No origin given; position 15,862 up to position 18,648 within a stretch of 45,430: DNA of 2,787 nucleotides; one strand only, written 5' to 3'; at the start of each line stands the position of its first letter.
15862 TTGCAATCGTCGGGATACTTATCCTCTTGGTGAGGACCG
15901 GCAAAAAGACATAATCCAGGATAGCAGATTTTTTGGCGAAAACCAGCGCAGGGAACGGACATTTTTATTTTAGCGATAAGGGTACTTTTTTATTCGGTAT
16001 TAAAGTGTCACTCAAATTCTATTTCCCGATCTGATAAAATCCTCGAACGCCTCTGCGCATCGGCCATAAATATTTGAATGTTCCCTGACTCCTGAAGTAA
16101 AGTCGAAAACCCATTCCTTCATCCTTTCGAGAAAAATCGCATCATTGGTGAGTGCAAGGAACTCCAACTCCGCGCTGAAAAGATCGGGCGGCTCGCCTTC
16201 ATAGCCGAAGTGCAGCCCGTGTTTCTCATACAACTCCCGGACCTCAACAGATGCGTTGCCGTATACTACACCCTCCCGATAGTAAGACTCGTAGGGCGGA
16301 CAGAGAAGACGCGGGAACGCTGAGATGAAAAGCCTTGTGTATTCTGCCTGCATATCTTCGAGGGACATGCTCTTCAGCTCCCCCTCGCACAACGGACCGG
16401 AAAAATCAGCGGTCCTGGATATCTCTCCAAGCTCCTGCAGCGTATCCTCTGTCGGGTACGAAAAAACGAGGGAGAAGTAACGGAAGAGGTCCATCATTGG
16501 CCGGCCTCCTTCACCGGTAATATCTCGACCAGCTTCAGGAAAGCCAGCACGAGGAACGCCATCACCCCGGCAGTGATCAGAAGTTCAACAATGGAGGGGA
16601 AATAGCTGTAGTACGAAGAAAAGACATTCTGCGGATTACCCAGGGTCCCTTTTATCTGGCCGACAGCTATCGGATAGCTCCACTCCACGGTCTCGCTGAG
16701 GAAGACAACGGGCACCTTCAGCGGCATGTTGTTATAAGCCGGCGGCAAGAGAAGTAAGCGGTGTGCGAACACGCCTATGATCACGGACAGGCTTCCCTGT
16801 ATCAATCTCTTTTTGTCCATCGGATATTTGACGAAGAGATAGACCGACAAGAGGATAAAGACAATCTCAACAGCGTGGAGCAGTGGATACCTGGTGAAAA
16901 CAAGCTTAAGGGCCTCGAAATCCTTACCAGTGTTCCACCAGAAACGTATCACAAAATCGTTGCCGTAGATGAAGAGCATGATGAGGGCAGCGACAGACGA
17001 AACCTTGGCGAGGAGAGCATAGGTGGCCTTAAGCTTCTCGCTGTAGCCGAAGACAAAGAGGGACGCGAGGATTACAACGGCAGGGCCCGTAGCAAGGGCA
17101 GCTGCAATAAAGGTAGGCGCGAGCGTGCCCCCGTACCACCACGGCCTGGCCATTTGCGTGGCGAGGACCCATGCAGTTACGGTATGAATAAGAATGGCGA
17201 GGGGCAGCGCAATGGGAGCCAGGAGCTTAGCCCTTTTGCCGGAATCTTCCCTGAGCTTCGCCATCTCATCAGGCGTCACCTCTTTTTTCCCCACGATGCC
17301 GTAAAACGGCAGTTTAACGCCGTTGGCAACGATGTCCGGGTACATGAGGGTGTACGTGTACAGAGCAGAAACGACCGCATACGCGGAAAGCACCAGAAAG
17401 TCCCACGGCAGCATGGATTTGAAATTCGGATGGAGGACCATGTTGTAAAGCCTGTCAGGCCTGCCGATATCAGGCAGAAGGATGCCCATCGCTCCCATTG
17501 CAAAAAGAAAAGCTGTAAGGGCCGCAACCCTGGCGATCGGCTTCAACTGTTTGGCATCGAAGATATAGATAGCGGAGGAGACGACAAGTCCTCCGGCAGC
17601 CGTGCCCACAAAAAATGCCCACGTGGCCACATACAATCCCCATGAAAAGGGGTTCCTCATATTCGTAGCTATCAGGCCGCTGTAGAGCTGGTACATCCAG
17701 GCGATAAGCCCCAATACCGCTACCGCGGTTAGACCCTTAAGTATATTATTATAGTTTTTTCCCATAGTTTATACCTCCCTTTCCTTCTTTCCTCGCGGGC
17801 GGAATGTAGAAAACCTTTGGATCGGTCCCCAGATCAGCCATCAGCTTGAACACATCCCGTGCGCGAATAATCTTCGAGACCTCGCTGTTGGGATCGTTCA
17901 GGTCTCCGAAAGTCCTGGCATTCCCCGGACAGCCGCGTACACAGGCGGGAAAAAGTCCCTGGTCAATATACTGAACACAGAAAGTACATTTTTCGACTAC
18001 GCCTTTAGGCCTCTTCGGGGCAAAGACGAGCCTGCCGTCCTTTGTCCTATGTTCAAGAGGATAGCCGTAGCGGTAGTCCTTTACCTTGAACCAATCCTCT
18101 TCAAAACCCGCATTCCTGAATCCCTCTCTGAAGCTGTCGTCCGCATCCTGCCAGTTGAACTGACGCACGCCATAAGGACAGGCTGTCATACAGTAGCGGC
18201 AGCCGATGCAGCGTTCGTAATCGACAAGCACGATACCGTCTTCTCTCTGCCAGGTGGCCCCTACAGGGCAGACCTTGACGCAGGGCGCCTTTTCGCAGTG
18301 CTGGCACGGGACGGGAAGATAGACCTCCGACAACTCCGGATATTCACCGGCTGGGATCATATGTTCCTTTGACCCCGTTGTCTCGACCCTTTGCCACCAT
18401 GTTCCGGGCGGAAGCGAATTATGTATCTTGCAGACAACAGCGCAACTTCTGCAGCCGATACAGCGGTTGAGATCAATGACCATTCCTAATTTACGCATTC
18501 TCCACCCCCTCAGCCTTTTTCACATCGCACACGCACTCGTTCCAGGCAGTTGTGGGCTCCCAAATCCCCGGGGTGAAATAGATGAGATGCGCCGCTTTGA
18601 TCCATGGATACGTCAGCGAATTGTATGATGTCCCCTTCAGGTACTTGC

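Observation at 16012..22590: Hybrid respiratory operon: HAO-family octaheme cytochrome c + periplasmic NarG-type molybdoenzyme + small FeS subunit + NrfD-type anchor + chaperone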

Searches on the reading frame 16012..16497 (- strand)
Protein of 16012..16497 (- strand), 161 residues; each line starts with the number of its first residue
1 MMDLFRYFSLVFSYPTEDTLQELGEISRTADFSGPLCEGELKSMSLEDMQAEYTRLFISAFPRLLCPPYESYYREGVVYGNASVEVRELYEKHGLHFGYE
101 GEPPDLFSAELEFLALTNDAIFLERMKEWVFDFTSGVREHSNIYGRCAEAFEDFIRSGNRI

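Call 3: search_protein_families(library=pfam, proteins=[window:16012-16497:-], max_evalue=0.01)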
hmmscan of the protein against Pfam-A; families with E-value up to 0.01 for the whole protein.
window:16012-16497:- (161 aa): 1 family
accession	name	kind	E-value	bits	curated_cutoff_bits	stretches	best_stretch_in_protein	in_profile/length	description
PF02613.20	Nitrate_red_del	-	7e-19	68.7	22.2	1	40-118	20-100/136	Nitrate reductase delta subunit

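Call 4: search_protein_families(library=ncbifam, proteins=[window:16012-16497:-], max_evalue=0.01)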
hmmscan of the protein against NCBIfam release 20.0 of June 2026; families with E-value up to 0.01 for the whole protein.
window:16012-16497:- (161 aa): 3 families
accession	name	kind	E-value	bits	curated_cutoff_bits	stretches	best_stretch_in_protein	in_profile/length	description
TIGR03482.1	DMSO_red_II_cha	subfamily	2.3e-09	37.5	152.3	1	3-115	4-123/197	DMSO reductase family type II enzyme chaperone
TIGR00684.1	narJ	equivalog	2e-05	24.7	59.35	1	39-146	38-147/152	nitrate reductase molybdenum cofactor assembly chaperone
NF008632.0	PRK11621.1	equivalog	7.6e-05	22.4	162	1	41-108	60-129/203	Tat proofreading chaperone DmsD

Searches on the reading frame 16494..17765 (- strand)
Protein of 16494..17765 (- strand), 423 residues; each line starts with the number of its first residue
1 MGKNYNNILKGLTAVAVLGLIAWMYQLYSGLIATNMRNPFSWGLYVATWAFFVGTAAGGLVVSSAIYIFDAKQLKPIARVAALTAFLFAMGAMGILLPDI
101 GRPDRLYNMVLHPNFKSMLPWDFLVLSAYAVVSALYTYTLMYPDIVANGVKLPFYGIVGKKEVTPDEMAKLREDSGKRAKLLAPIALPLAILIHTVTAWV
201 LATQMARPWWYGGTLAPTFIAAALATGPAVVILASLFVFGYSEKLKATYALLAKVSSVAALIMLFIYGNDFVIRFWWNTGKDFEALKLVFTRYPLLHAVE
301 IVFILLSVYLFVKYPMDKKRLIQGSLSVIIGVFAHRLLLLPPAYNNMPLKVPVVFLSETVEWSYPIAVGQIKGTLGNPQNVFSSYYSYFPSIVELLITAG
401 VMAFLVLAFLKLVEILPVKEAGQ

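Call 3: search_protein_families(library=pfam, proteins=[window:16494-17765:-], max_evalue=0.01)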
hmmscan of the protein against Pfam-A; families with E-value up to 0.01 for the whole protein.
window:16494-17765:- (423 aa): 1 family
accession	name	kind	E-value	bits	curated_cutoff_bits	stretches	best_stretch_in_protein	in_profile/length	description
PF03916.19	NrfD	-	5.4e-61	207.4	25.8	1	34-345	3-310/313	Polysulphide reductase, NrfD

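Call 4: search_protein_families(library=ncbifam, proteins=[window:16494-17765:-], max_evalue=0.01)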
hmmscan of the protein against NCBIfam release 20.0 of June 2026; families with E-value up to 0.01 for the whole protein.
window:16494-17765:- (423 aa): 4 families
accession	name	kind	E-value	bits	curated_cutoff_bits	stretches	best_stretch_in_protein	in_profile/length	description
NF045798.1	DsrP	equivalog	4.2e-40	138.2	350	2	3-141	10-144/346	sulfate reduction electron transfer complex DsrMKJOP subunit DsrP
NF008133.1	PRK10881.1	equivalog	1e-15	58.1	450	2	12-338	19-329/377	Ni/Fe-hydrogenase cytochrome b subunit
NF041784.1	mnquin_red_QrcD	equivalog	1e-14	54.6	570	1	7-134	20-147/408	menaquinone reductase integral membrane subunit QrcD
NF045714.1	sulf_resp_HmcC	equivalog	1.6e-10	40.9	550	1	14-345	10-328/376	sulfate respiration complex protein HmcC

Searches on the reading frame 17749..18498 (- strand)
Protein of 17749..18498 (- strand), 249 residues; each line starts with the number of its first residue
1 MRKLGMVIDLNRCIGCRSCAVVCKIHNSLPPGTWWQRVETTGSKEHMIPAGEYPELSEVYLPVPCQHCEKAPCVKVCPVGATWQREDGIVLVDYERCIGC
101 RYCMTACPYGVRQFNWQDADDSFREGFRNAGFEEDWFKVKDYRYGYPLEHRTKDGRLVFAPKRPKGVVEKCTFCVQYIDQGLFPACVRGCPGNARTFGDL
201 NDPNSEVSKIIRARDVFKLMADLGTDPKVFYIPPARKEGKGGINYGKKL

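Call 3: search_protein_families(library=pfam, proteins=[window:17749-18498:-], max_evalue=0.01)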
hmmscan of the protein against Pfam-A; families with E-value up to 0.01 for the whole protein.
window:17749-18498:- (249 aa): 14 families
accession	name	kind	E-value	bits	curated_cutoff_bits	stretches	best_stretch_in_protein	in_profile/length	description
PF13247.11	Fer4_11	-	1.6e-21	76.8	26.2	2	59-118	4-65/100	4Fe-4S dicluster domain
PF12837.12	Fer4_6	-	1.5e-13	50.4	25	2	89-111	1-23/24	4Fe-4S binding domain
PF00037.32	Fer4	-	2.4e-13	49.7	21.1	2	91-111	2-22/24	4Fe-4S binding domain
PF12838.12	Fer4_7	-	2.9e-13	50.5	27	3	12-81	1-52/52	4Fe-4S dicluster domain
PF13237.11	Fer4_10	-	3.1e-12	46.7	25.5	2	90-191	2-53/53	4Fe-4S dicluster domain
PF12797.12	Fer4_2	-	2e-11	43.5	24.5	2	89-109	2-22/22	4Fe-4S binding domain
PF13187.11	Fer4_9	-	8.9e-11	42.1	27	2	96-193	1-50/52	4Fe-4S dicluster domain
PF13183.11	Fer4_8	-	2.3e-06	28.5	27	0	10-80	2-67/68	4Fe-4S dicluster domain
PF13534.11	Fer4_17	-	5.2e-06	27.4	22.2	1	96-116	1-20/61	4Fe-4S dicluster domain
PF12798.12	Fer4_3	-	1e-05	26.4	27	0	97-110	1-14/15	4Fe-4S binding domain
PF25160.1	LdpA_Fe-S-bd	-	1.2e-05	25.4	27.6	1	67-110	4-41/49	LdpA Fe-S cluster-binding domain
PF12800.12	Fer4_4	-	0.00022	21.8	24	1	95-110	2-17/17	4Fe-4S binding domain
PF13484.11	Fer4_16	-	0.0027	18.9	30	0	96-111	1-16/66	4Fe-4S double cluster binding domain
PF14697.11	Fer4_21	-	0.0059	17.1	35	0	65-109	8-53/59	4Fe-4S dicluster domain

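Call 4: search_protein_families(library=ncbifam, proteins=[window:17749-18498:-], max_evalue=0.01)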
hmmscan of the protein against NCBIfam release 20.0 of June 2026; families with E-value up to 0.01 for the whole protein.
window:17749-18498:- (249 aa): 64 families (the best 25 are shown)
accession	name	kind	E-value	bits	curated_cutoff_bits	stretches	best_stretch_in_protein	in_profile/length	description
NF045797.1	DsrO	equivalog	4.6e-62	209.5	200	2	3-132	43-170/235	sulfate reduction electron transfer complex DsrMKJOP subunit DsrO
NF041715.1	arsenate_red_ArrB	equivalog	1.4e-57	195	450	1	3-232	2-225/233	arsenate respiratory reductase iron-sulfur subunit ArrB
NF011569.0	PRK14993.1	equivalog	2.1e-54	184.6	416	2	2-116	42-151/244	tetrathionate reductase subunit TtrB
NF041782.1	mnquin_red_QrcC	equivalog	3.1e-50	171.1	400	2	5-119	2-123/239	menaquinone reductase iron-sulfur cluster-binding subunit QrcC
TIGR03149.1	cyt_nit_nrfC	equivalog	5.2e-50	169.9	377.6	2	3-117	38-147/225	cytochrome c nitrite reductase Fe-S protein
TIGR03478.1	DMSO_red_II_bet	subfamily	1.4e-39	136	480.7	3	50-118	116-185/321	DMSO reductase family type II enzyme, iron-sulfur subunit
TIGR02951.1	DMSO_dmsB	equivalog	1.2e-38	132.7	214.1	2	3-118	1-118/161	DMSO/selenate family reductase complex B subunit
NF042979.1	EthbenzDh_ebdB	equivalog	4.7e-36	124.4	740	3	50-115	138-204/354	ethylbenzene dehydrogenase subunit beta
NF038355.1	FDH3_beta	equivalog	2.4e-29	102.6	240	1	5-118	4-107/180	formate dehydrogenase FDH3 subunit beta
NF008134.0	PRK10882.1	equivalog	1.4e-27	96.6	263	2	3-119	38-168/329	hydrogenase 2 operon protein HybA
NF045715.1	sulf_resp_HmcB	equivalog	4.4e-25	88.4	420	2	5-119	38-161/307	sulfate respiration complex iron-sulfur protein HmcB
TIGR01660.1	narH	equivalog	1.2e-23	83.3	524.05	2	51-119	169-238/492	nitrate reductase subunit beta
TIGR01582.1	FDH-beta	equivalog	5.9e-21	74.8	334.7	2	4-118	22-147/283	formate dehydrogenase subunit beta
NF007658.0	PRK10330.1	equivalog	2.7e-20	72.6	260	1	6-112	5-104/181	electron transport protein HydN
NF009408.0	PRK12769.1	equivalog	3.7e-20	71.6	1003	1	7-119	6-109/659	formate-dependent uric acid utilization protein AegA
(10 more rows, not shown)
